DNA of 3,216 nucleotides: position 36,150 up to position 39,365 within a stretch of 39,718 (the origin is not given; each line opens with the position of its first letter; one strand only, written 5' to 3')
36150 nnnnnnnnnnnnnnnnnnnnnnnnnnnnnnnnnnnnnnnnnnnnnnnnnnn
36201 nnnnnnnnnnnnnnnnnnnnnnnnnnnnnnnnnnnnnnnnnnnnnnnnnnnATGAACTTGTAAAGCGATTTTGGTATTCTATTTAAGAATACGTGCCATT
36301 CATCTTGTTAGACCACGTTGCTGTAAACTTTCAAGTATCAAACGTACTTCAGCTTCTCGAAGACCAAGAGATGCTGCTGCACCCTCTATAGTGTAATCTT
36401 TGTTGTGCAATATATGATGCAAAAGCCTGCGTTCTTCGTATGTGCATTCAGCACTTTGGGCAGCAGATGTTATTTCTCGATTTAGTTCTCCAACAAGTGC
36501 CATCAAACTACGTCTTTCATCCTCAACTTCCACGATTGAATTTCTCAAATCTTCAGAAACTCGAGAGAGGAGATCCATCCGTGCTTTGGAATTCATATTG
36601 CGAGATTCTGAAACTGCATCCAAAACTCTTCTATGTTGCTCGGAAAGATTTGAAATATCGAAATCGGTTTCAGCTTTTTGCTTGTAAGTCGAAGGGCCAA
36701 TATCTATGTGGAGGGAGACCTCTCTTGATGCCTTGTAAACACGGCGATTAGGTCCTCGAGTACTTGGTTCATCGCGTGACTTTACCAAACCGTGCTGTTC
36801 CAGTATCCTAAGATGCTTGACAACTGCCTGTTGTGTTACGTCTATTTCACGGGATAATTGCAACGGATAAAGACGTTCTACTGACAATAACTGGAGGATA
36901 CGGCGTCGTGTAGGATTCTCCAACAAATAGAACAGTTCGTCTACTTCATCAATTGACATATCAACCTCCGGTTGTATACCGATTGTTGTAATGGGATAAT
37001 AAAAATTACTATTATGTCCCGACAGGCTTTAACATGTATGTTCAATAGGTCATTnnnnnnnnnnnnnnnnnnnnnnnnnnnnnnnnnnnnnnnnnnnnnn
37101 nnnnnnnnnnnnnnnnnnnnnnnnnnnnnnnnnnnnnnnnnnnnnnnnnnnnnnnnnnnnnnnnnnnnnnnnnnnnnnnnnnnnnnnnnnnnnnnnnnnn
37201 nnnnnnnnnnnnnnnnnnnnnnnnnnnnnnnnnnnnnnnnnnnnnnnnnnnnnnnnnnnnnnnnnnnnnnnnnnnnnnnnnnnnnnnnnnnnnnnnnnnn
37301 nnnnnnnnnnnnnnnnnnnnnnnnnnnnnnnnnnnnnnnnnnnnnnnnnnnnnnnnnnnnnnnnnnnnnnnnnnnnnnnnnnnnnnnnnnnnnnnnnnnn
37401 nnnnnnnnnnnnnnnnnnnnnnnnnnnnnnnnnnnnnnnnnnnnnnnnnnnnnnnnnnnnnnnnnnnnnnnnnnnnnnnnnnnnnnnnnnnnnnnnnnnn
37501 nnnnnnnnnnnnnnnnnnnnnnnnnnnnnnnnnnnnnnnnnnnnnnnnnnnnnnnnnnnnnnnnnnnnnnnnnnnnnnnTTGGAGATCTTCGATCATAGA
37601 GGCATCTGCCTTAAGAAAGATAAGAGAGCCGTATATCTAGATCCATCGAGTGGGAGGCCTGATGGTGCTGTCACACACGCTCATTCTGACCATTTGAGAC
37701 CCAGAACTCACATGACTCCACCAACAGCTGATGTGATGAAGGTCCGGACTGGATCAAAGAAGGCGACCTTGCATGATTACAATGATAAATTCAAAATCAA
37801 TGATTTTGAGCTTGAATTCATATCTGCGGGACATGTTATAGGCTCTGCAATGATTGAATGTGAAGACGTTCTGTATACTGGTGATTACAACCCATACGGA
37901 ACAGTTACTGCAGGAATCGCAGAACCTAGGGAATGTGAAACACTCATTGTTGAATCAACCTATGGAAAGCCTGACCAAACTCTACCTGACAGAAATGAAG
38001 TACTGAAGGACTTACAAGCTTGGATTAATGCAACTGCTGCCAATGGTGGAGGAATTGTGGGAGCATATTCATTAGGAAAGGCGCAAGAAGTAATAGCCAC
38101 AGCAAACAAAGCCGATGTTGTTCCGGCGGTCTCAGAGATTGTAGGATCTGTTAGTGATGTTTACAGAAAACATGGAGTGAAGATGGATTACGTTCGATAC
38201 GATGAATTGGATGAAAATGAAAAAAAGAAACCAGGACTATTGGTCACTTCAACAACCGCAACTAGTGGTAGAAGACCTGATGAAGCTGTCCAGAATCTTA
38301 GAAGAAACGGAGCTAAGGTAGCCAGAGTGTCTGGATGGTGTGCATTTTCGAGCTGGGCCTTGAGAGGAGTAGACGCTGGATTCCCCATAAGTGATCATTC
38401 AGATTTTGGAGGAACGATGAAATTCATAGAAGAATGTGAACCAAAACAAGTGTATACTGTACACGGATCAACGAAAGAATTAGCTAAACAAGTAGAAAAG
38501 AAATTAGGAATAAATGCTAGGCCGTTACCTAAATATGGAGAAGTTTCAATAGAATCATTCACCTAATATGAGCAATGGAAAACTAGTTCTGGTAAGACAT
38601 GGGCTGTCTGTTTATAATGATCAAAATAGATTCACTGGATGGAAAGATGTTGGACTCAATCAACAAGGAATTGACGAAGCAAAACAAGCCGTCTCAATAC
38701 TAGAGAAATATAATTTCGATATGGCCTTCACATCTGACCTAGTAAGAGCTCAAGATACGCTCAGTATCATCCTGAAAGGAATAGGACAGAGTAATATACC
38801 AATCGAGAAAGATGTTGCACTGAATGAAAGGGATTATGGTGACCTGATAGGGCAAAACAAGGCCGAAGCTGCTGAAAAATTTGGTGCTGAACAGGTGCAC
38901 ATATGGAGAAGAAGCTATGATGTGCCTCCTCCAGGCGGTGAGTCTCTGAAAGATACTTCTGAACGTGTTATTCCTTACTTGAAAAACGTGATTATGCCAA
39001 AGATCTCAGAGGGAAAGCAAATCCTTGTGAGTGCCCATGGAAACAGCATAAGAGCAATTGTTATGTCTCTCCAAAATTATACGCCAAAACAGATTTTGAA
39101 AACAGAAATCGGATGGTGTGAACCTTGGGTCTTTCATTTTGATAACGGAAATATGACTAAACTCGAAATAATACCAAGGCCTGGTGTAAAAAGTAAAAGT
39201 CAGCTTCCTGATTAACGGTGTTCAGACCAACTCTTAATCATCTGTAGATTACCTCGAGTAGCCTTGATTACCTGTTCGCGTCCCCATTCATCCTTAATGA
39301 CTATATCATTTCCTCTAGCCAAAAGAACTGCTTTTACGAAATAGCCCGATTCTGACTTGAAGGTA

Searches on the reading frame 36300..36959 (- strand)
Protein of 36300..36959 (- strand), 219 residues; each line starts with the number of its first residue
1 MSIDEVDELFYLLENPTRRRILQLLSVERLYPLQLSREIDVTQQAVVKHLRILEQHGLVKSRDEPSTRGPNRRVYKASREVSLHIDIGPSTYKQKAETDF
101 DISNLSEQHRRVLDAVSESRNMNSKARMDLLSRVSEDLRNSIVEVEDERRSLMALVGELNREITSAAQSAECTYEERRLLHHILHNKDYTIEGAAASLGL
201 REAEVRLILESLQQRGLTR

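Call 7: search_protein_families(library=pfam, proteins=[window:36300-36959:-], max_evalue=0.1)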
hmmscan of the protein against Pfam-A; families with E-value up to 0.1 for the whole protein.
window:36300-36959:- (219 aa): 18 families
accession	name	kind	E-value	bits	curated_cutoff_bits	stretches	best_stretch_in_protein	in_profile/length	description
PF12840.13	HTH_20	-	2.7e-12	46.9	27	1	13-62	1-51/51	Helix-turn-helix domain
PF01022.26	HTH_5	-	1.3e-09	38.2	22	1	15-61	1-47/47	Bacterial regulatory protein, arsR family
PF12802.13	MarR_2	-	9.6e-07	29.3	27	1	20-66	9-57/61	MarR family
PF25213.1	HVO_A0261_N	-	5.7e-05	23.4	35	1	9-63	4-58/86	HVO_A0261 N-terminal domain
PF01978.25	TrmB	-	0.00012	22.3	25.6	1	23-77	16-64/68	Sugar-specific transcriptional regulator TrmB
PF10007.15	DUF2250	-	0.00033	21.1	24.4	1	14-84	6-76/93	Uncharacterized protein conserved in archaea (DUF2250)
PF03551.20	PadR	-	0.00064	20.1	27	1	46-76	34-64/75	Transcriptional regulator PadR-like family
PF01047.28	MarR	-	0.0015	18.8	24.6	1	30-66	18-54/59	MarR family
PF21476.4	PF0610-like_N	-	0.0019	18.8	33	1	17-52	2-37/50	PF0610-like, N-terminal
PF24270.1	HTH_Cmi2_C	-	0.0088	16.7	27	0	21-63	80-122/125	Cmi2, C-terminal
PF13412.12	HTH_24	-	0.0093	16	21.9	1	15-60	2-48/48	Winged helix-turn-helix DNA-binding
PF08461.16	HTH_12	-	0.017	15.5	21.4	0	37-60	26-49/66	Ribonuclease R winged-helix domain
PF13601.12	HTH_34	-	0.021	15.4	27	1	23-71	8-56/80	Winged helix DNA-binding domain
PF24038.1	DUF7347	-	0.032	14.9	27.6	0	7-75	2-74/77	Domain of unknown function (DUF7347)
PF08279.18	HTH_11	-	0.032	14.6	25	1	18-57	2-43/55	HTH domain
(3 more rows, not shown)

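Call 8: search_protein_families(library=ncbifam, proteins=[window:36300-36959:-], max_evalue=0.1)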
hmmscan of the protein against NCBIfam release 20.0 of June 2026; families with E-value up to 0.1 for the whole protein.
window:36300-36959:- (219 aa): 20 families
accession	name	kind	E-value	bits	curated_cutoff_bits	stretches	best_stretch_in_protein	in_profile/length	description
NF047699.2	sulf_reg_SurR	exception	1.4e-17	64.2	250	1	8-212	3-201/221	sulfur metabolism transcriptional regulator SurR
NF053602.1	Phr_regulator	exception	9.1e-17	61.3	320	1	6-145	2-142/191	heat shock transcription regulator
NF033788.1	HTH_metalloreg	subfamily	2e-13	50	55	1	7-64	2-60/77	metalloregulator ArsR/SmtB family transcription factor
NF033789.1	repress_SdpR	subfamily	1.6e-08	34.3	100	1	10-62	2-54/79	autorepressor SdpR family transcription factor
NF047906.1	CdPbTransRegCmtR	equivalog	2.3e-07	30.7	150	1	12-63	17-68/104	Cd(II)/Pb(II)-sensing metalloregulatory transcriptional regulator CmtR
NF053606.1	Sta1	subfamily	0.00013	22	80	0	22-82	27-88/100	Sta1 family transcriptional regulator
NF053755.1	MsvR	equivalog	0.00047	19.9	220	1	10-67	7-64/236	transcriptional factor MsvR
TIGR02702.1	SufR_cyano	equivalog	0.0014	18.4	178.8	1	18-80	3-67/208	iron-sulfur cluster biosynthesis transcriptional regulator SufR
NF038251.1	AdcR_fam_Zn_TF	equivalog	0.0019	18.5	175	1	17-63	37-83/143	zinc-dependent MarR family transcriptional regulator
NF003210.0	PRK04172.1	equivalog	0.0019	17.1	350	0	104-218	3-118/496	phenylalanine--tRNA ligase subunit alpha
NF005061.0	PRK06474.1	equivalog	0.0032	17.4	121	1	12-80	7-78/178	hypothetical protein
NF002629.0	PRK02292.1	equivalog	0.0046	16.8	184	1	93-199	46-153/192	V-type ATP synthase subunit E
NF040939.2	trans_reg_lrs14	equivalog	0.005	16.9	90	0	12-78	18-86/103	Lrs14 family HTH-type transcriptional regulator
TIGR02719.1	repress_PhaQ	equivalog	0.01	16.1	139.35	1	41-77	55-91/138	poly-beta-hydroxybutyrate-responsive repressor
NF006122.0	PRK08266.1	subfamily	0.017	13.7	571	1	75-165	283-372/543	hypothetical protein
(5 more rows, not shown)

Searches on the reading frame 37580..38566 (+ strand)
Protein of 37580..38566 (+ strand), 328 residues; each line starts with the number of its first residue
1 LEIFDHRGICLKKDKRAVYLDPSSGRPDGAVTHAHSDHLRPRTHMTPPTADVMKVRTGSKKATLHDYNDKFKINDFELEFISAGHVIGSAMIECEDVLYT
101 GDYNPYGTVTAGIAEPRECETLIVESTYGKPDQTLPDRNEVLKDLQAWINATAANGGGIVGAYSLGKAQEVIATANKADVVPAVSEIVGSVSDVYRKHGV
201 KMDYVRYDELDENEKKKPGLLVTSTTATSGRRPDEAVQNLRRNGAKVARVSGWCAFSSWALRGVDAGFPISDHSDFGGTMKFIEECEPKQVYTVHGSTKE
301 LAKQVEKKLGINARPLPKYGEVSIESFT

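Call 7: search_protein_families(library=pfam, proteins=[window:37580-38566:+], max_evalue=0.1)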
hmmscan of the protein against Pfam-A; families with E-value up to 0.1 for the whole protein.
window:37580-38566:+ (328 aa): 1 family
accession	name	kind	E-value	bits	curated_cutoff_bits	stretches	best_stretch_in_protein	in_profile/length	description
PF07521.17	RMMBL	-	3.6e-06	27.3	21.6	1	270-313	14-60/63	Zn-dependent metallo-hydrolase RNA specificity domain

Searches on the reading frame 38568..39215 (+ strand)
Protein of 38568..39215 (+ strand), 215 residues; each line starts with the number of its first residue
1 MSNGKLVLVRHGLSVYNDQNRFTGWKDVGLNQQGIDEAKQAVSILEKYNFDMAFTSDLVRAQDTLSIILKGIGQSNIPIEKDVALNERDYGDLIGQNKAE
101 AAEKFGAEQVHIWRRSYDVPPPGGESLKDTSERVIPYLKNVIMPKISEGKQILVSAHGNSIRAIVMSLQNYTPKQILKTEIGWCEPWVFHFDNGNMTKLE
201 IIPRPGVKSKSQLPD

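Call 7: search_protein_families(library=pfam, proteins=[window:38568-39215:+], max_evalue=0.1)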
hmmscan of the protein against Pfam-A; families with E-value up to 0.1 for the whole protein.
window:38568-39215:+ (215 aa): 1 family
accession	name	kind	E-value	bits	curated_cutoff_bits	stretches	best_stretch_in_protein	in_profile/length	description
PF00300.27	His_Phos_1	-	1.2e-41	142.9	21.7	1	6-197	1-187/194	Histidine phosphatase superfamily (branch 1)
